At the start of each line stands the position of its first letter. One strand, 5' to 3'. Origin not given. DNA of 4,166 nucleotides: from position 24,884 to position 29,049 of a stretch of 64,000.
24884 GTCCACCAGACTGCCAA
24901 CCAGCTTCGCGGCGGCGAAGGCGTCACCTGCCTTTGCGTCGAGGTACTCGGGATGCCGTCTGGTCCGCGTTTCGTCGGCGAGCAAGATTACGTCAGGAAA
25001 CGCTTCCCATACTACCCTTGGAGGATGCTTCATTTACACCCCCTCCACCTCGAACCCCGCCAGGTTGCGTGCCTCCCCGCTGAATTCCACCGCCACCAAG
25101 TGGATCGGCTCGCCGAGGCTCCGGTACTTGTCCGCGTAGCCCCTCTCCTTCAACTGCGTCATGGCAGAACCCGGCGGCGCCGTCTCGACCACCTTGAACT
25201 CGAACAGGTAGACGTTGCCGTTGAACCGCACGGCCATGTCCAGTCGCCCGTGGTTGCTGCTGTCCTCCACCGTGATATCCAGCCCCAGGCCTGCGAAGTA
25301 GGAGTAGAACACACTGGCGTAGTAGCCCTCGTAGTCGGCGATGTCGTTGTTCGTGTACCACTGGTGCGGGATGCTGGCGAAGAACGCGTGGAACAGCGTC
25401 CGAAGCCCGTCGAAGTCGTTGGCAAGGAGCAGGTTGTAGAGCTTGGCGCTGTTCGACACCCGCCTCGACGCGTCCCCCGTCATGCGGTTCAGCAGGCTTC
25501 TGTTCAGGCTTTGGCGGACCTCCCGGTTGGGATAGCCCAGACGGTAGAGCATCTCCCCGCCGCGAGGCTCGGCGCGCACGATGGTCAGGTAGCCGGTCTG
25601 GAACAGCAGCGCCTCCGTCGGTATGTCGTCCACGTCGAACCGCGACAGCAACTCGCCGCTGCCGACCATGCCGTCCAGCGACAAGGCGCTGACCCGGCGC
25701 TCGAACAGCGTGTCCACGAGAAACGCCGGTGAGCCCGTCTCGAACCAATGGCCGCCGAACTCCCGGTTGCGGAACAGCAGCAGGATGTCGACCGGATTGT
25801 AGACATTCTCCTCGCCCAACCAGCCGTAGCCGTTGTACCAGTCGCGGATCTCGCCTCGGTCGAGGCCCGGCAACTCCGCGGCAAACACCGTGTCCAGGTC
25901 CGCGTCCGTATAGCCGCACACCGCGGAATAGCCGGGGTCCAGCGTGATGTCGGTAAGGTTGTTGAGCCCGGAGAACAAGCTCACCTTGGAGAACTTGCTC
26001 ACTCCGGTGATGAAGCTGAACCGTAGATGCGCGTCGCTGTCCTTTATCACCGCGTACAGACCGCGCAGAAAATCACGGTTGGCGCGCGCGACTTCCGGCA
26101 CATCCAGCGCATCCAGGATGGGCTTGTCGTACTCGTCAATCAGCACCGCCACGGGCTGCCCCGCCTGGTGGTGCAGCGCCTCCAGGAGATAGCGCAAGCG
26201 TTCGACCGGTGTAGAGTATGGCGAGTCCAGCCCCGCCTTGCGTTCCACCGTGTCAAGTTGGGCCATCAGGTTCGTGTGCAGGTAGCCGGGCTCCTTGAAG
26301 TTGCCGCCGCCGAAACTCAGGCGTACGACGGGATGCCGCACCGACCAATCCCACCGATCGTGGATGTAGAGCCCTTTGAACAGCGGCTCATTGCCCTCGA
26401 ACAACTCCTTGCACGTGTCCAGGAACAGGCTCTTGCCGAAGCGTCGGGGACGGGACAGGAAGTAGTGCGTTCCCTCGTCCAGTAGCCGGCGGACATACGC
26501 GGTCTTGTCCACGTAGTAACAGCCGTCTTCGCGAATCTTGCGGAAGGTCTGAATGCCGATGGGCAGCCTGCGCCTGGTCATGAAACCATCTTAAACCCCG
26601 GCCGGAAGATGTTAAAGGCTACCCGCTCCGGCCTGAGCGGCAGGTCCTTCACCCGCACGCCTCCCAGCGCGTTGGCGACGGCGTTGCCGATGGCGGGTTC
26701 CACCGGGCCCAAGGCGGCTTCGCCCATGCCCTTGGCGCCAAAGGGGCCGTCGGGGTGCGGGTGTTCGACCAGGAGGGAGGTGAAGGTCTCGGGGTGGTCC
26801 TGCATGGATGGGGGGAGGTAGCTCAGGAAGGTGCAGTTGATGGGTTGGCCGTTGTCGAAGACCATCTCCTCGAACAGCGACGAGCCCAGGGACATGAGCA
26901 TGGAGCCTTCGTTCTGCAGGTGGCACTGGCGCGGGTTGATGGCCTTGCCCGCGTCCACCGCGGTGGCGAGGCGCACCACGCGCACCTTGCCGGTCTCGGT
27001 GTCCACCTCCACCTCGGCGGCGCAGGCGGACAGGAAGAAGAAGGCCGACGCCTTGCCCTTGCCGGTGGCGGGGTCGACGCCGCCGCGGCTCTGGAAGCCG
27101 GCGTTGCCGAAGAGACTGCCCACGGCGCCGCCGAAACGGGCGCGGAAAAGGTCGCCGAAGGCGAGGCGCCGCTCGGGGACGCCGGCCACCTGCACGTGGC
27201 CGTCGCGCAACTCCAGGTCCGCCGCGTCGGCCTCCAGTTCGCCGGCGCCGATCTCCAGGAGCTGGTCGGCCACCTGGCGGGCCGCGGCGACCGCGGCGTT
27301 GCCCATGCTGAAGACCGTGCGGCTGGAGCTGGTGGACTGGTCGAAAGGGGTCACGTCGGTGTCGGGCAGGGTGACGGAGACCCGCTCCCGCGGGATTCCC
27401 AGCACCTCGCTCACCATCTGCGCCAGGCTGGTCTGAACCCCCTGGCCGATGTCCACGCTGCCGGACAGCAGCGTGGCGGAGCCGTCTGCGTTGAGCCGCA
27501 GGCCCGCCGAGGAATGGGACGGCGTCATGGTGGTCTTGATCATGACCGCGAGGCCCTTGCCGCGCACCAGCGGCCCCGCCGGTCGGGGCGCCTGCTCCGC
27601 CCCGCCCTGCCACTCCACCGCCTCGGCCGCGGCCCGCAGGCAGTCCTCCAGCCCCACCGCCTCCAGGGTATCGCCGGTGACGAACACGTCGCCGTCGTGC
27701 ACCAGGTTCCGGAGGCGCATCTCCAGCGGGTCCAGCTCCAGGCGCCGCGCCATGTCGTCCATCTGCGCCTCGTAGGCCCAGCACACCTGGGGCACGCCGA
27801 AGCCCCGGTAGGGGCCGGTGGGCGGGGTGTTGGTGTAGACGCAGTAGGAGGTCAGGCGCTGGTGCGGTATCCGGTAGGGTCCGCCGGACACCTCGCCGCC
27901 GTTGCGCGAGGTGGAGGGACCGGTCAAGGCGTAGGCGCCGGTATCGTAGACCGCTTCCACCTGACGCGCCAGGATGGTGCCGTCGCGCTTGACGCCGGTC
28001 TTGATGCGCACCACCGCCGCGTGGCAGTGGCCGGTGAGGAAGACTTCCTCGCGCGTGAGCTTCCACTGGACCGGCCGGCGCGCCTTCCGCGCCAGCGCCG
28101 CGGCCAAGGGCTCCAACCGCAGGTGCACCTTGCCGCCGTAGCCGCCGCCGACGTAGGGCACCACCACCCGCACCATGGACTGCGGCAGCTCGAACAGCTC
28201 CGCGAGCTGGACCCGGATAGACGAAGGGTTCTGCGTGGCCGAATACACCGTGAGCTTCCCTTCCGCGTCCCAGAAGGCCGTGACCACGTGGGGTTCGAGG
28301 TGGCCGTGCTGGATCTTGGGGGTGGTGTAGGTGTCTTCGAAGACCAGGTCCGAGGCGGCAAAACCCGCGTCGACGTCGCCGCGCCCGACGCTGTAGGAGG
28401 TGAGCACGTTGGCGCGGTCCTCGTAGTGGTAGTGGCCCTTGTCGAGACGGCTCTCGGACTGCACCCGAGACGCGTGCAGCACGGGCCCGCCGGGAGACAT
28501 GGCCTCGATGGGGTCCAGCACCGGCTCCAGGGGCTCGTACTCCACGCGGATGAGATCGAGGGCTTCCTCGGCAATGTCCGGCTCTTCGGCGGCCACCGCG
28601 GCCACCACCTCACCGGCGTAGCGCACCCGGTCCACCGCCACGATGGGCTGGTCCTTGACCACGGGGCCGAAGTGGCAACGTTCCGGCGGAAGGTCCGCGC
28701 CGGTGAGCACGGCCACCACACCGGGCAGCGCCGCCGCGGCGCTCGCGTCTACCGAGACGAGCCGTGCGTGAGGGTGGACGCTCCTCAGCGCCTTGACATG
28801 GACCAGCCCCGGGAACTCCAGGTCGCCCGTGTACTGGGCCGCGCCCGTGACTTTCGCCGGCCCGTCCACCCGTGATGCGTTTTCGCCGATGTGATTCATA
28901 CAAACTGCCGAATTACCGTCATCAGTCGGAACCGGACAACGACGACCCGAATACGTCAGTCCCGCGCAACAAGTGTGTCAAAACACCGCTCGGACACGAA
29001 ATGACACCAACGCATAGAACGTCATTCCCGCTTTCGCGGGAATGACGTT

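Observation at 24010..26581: AAA-ATPase/PD-(D/E)xK (PF09820+DUF1703-like) gene stop/start-overlapped with the xanthine-dehydrogenase-like gene and followed by a coupled 107-aa unknown protein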

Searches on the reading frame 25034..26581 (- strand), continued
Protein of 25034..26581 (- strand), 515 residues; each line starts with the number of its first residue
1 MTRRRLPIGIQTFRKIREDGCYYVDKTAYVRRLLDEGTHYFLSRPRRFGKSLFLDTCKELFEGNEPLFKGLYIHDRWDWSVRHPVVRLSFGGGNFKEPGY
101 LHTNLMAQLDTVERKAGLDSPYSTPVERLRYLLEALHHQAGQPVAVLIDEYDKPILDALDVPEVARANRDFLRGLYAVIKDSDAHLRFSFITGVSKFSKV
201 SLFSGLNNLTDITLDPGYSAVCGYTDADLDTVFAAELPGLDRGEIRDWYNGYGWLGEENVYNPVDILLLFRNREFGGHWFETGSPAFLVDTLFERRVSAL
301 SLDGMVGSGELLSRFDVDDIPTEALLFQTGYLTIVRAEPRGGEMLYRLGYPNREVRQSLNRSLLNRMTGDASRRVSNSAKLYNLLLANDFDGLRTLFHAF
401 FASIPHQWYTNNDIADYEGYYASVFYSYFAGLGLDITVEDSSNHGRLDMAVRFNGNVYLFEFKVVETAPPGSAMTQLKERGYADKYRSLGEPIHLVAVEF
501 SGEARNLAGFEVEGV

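Call 121: find_encoding_contigs(protein=P0130, flank=10000, max_places=3)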
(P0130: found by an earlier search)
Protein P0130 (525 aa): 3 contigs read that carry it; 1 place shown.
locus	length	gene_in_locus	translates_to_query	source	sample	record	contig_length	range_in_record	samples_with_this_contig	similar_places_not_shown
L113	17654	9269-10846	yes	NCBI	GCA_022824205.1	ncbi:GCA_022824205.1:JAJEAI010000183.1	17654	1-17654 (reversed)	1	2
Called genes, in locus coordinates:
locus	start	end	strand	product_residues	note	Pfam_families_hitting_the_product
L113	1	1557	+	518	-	?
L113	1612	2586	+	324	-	PF14088:DUF4268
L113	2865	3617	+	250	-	-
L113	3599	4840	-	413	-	PF06808:DctM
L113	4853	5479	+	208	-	PF00857:Isochorismatase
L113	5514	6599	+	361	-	PF25852:DUF6242_C (faint), PF15899:BNR_6 (faint), PF02012:BNR (faint), PF15902:Sortilin-Vps10 (faint)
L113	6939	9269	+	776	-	PF01315:Ald_Xan_dh_C, PF02738:MoCoBD_1, PF20256:MoCoBD_2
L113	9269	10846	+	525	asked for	PF09820:AAA-ATPase_like, PF08011:PDDEXK_9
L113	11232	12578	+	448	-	PF09617:Cas_GSU0053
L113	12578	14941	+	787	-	PF09609:Cas_GSU0054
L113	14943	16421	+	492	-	PF18211:Csm1_B, PF22335:Cas10-Cmr2_palm2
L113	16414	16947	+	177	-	PF03750:Csm2_III-A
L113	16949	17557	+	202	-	PF03787:RAMPs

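Call 127: search_protein_families(library=pfam, proteins=[L113:12578-14941:+, L113:11232-12578:+, L113:14943-16421:+], max_evalue=0.01)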
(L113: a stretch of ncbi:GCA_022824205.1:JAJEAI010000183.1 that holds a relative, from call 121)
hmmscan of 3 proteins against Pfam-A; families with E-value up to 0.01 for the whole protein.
L113:12578-14941:+ (787 aa): 2 families
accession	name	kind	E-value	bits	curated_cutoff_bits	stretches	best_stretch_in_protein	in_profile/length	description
PF09609.15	Cas_GSU0054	-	2.7e-17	63.2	21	2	17-203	28-226/552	CRISPR-associated protein, GSU0054 family (Cas_GSU0054)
PF00156.33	Pribosyltran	-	0.0033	17.2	26.3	1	356-406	80-130/158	Phosphoribosyl transferase domain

L113:11232-12578:+ (448 aa): 1 family
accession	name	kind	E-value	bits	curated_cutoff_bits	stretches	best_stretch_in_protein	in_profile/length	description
PF09617.15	Cas_GSU0053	-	1.4e-52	178.5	25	1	21-190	3-166/168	CRISPR-associated protein GSU0053 (Cas_GSU0053)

L113:14943-16421:+ (492 aa): 3 families
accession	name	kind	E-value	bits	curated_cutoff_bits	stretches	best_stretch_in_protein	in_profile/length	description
PF22335.1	Cas10-Cmr2_palm2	-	2.9e-28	99.1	27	1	245-379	1-133/133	Cas10/Cmr2, second palm domain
PF18211.6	Csm1_B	-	1.2e-09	38.4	26.4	1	29-107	7-87/94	Csm1 subunit domain B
PF21905.1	Zf-Nsp1alpha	-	0.0045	16.9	27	0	160-180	6-25/42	Nsp1alpha N-terminal zinc finger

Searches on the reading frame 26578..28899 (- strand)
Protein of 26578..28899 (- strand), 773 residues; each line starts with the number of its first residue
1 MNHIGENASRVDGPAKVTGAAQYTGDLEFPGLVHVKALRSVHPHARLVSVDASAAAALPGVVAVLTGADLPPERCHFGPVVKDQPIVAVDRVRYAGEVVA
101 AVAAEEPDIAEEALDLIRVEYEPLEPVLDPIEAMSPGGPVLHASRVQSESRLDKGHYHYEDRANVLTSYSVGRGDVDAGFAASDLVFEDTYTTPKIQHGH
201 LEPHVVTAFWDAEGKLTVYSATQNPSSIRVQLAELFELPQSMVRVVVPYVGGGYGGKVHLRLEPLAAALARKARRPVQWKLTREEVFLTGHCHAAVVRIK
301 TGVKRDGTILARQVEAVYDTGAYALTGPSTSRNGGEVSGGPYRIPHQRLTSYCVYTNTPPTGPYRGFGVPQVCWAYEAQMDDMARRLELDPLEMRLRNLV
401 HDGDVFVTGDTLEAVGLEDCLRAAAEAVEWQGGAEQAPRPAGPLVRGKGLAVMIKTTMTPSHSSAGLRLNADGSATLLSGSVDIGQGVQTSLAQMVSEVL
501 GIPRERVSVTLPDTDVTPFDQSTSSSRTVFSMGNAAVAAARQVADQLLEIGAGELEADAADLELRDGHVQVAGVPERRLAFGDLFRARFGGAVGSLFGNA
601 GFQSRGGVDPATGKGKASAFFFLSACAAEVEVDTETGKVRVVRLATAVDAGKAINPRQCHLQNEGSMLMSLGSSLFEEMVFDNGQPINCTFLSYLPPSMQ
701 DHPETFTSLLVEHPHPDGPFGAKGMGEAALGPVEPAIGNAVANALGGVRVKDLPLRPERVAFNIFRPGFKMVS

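Call 4: search_protein_families(library=pfam, proteins=[window:26578-28899:-], max_evalue=0.1)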
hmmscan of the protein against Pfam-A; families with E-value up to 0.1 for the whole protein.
window:26578-28899:- (773 aa): 3 families
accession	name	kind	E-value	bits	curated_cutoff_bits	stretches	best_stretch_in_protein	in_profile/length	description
PF02738.23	MoCoBD_1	-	2.7e-80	269.4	27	1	159-399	3-244/244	Molybdopterin cofactor-binding domain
PF20256.3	MoCoBD_2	-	7.6e-67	226.2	27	1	424-703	2-283/283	Molybdopterin cofactor-binding domain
PF01315.27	Ald_Xan_dh_C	-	3.3e-29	101.8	31.3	1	18-125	1-110/110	Aldehyde oxidase and xanthine dehydrogenase, a/b hammerhead domain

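Call 5: search_protein_families(library=ncbifam, proteins=[window:26578-28899:-], max_evalue=0.1)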
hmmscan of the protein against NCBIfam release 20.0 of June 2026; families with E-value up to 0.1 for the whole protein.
window:26578-28899:- (773 aa): 13 families
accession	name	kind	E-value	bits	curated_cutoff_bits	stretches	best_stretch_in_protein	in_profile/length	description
TIGR03194.1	4hydrxCoA_A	equivalog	3.5e-175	584.5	994.55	1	10-761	3-743/746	4-hydroxybenzoyl-CoA reductase subunit alpha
NF043082.1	XdhA_XDHase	equivalog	6.2e-157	523.9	780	1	4-761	1-749/758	xanthine dehydrogenase subunit XdhA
NF007426.0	PRK09970.1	equivalog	3.9e-154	514.6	916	1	2-761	4-752/761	xanthine dehydrogenase molybdenum-binding subunit XdhA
TIGR03196.1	pucD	equivalog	1.2e-149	500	783.65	1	4-760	3-754/763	xanthine dehydrogenase subunit D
NF041018.1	glyceraldDH_alpha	equivalog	3.9e-119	399.1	790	1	3-760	2-740/741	glyceraldehyde dehydrogenase subunit alpha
TIGR03311.1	Se_dep_XDH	equivalog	1.7e-109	367.2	830.45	2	3-557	161-688/848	selenium-dependent xanthine dehydrogenase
TIGR03313.1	Se_sel_red_Mo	hypoth_equivalog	1.7e-102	343.8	1101.9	1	2-760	166-945/951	molybdopterin-dependent oxidoreductase Mo/Fe-S-binding subunit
NF040766.1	CODH_aero_grp5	exception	2.4e-99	333.6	950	2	3-580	4-586/785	aerobic carbon-monoxide dehydrogenase large subunit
TIGR02416.1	CO_dehy_Mo_lg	equivalog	1.1e-98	331.3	991.15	1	17-760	6-767/770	aerobic carbon-monoxide dehydrogenase large subunit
TIGR02965.1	xanthine_xdhB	equivalog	2.4e-91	307.1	849.5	1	15-730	12-715/758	xanthine dehydrogenase molybdopterin binding subunit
NF041671.1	peri_hyde_PaoC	equivalog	1.4e-88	298.1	1180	1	3-759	17-726/735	aldehyde oxidoreductase molybdenum-binding subunit PaoC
NF045668.1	pterin_aldehy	equivalog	3.9e-87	293.3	1100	2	5-546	176-717/905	molybdopterin-dependent aldehyde oxidoreductase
TIGR02969.1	mam_aldehyde_ox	subfamily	5.3e-47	160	1912.3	2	4-543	576-1097/1330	aldehyde oxidase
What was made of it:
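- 26578..28899 (-): Flanking core gene: XDH-family molybdopterin-binding subunit (773 aa). Pfam and NCBIfam results are in calls 4 and 5.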

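Call 36: search_protein_families(library=pfam, proteins=[P0135], max_evalue=1)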
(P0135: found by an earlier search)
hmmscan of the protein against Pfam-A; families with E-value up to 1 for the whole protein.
P0135 (241 aa): 1 family
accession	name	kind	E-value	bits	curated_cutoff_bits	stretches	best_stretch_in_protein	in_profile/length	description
PF00156.33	Pribosyltran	-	5.3e-05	23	26.3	1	91-176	44-127/158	Phosphoribosyl transferase domain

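Call 113: search_protein_families(library=pfam, proteins=[L087:13490-13990:+, L087:12515-12829:-, L087:12822-13142:-], max_evalue=0.01)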
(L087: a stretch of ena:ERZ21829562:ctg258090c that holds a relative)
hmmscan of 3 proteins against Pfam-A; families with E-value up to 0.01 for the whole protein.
L087:13490-13990:+ (166 aa): 0 families

L087:12515-12829:- (104 aa): 3 families
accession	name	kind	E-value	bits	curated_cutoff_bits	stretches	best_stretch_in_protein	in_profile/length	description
PF01381.28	HTH_3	-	0.00011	22.6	23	1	45-81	1-37/55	Helix-turn-helix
PF13560.12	HTH_31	-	0.00063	20.4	27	1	45-85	6-47/64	Helix-turn-helix domain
PF15731.11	MqsA_antitoxin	-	0.0025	18.4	30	1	41-99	70-128/131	Antitoxin component of bacterial toxin-antitoxin system, MqsA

L087:12822-13142:- (106 aa): 1 family
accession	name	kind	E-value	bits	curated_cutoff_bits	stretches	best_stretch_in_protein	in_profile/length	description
PF06296.18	RelE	-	2.4e-05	24.9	27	1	43-102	41-99/120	RelE toxin of RelE / RelB toxin-antitoxin system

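Call 127: search_protein_families(library=pfam, proteins=[L113:12578-14941:+, L113:11232-12578:+, L113:14943-16421:+], max_evalue=0.01)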
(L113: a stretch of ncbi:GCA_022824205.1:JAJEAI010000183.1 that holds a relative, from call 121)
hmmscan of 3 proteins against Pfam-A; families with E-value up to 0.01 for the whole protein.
L113:12578-14941:+ (787 aa): 2 families
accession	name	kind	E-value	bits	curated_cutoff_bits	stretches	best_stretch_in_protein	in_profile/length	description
PF09609.15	Cas_GSU0054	-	2.7e-17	63.2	21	2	17-203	28-226/552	CRISPR-associated protein, GSU0054 family (Cas_GSU0054)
PF00156.33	Pribosyltran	-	0.0033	17.2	26.3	1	356-406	80-130/158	Phosphoribosyl transferase domain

L113:11232-12578:+ (448 aa): 1 family
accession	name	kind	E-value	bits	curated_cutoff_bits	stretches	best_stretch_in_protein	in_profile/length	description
PF09617.15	Cas_GSU0053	-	1.4e-52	178.5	25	1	21-190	3-166/168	CRISPR-associated protein GSU0053 (Cas_GSU0053)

L113:14943-16421:+ (492 aa): 3 families
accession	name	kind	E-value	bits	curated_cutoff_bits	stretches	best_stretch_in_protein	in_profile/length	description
PF22335.1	Cas10-Cmr2_palm2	-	2.9e-28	99.1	27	1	245-379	1-133/133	Cas10/Cmr2, second palm domain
PF18211.6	Csm1_B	-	1.2e-09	38.4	26.4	1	29-107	7-87/94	Csm1 subunit domain B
PF21905.1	Zf-Nsp1alpha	-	0.0045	16.9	27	0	160-180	6-25/42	Nsp1alpha N-terminal zinc finger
